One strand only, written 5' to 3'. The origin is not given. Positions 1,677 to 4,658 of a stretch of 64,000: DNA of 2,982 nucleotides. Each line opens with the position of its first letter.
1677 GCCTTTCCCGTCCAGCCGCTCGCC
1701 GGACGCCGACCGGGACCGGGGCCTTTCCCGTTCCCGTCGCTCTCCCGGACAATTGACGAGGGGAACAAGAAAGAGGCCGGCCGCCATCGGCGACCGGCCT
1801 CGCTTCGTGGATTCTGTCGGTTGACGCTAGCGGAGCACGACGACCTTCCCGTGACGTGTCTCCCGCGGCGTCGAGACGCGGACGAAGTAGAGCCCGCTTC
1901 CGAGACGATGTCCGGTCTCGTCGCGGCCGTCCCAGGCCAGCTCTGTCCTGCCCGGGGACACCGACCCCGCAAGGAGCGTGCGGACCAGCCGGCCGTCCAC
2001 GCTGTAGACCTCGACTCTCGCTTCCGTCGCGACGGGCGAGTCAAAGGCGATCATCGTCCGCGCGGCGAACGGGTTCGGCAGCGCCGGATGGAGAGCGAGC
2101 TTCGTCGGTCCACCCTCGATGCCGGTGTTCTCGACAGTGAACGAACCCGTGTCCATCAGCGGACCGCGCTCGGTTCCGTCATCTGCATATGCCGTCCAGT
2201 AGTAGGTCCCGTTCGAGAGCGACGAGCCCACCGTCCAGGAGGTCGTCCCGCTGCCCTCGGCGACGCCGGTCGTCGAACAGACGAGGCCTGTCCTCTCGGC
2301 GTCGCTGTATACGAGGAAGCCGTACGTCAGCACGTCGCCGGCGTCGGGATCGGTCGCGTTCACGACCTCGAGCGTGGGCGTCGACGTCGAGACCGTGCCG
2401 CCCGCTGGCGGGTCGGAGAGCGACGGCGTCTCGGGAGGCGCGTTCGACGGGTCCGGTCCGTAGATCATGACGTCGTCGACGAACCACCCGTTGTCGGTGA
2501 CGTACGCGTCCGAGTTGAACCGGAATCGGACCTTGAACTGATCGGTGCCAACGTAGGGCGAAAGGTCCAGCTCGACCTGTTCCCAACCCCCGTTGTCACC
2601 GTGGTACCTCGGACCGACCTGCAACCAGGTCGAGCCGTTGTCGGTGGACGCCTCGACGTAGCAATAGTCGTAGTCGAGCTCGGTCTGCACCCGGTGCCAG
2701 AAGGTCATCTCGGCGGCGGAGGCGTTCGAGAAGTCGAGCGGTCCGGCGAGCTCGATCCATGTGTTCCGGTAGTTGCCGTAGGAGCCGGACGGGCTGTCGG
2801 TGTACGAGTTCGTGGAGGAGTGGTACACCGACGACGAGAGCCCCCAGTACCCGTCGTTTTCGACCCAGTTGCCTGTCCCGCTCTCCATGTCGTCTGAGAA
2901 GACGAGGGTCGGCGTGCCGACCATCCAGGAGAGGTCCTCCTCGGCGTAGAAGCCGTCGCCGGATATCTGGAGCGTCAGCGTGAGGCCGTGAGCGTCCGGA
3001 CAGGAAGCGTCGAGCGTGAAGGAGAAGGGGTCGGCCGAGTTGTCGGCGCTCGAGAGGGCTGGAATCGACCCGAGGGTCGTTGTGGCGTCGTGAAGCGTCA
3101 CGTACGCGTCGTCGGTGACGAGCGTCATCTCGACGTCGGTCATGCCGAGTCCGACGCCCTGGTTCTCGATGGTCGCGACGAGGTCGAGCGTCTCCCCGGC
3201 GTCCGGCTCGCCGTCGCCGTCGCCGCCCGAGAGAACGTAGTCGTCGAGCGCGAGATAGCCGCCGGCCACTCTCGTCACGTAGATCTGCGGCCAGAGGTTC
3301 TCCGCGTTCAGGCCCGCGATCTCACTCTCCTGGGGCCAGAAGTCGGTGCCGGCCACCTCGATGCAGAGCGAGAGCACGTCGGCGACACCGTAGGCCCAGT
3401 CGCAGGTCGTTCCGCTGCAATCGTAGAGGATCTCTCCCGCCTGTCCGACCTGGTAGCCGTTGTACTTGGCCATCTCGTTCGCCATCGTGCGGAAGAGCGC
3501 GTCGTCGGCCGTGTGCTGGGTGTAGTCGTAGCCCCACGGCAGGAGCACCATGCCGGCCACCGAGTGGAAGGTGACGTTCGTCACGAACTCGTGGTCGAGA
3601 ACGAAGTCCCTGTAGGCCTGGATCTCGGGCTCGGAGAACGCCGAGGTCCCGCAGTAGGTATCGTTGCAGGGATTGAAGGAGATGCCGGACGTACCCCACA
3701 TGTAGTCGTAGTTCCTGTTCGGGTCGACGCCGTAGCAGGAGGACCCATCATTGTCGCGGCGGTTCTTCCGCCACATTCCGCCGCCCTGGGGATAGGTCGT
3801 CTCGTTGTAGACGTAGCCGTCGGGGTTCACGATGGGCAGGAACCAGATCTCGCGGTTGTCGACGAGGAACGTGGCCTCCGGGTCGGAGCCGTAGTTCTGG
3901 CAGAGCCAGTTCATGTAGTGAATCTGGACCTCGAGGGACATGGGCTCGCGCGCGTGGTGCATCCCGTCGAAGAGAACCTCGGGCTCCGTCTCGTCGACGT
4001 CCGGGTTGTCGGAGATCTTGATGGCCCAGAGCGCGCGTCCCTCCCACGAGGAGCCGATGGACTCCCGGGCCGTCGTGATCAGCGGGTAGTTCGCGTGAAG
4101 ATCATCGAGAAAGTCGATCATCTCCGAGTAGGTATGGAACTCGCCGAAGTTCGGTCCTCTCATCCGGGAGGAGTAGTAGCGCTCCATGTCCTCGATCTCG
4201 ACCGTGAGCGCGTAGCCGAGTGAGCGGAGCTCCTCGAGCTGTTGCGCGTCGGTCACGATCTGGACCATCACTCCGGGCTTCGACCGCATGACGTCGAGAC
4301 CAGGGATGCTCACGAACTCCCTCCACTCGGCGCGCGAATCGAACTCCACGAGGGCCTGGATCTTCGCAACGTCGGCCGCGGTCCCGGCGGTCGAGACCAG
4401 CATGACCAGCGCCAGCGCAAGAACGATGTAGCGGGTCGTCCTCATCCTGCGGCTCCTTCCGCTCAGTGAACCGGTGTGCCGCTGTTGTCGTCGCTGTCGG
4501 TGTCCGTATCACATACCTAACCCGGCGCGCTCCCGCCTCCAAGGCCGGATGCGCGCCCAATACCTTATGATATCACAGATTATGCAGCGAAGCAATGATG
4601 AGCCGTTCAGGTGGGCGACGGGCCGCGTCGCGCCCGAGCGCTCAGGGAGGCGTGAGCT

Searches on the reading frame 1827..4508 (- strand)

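Call 24: search_protein_families(library=pfam, proteins=[window:1827-4508:-], max_evalue=0.00001)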
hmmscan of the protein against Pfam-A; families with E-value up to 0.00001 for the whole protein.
window:1827-4508:- (893 aa): 3 families
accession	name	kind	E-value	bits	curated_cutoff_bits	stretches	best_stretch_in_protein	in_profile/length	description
PF00246.29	Peptidase_M14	-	8.4e-71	239.3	21.6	1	130-404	1-283/286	Zinc carboxypeptidase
PF13860.13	FlgD_ig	-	1.4e-11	44.6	27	1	826-880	21-75/79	FlgD Ig-like domain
PF20773.4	InhA-like_MAM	-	2.3e-07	31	26.9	1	587-682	53-162/191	Immune inhibitor A-like, MAM domain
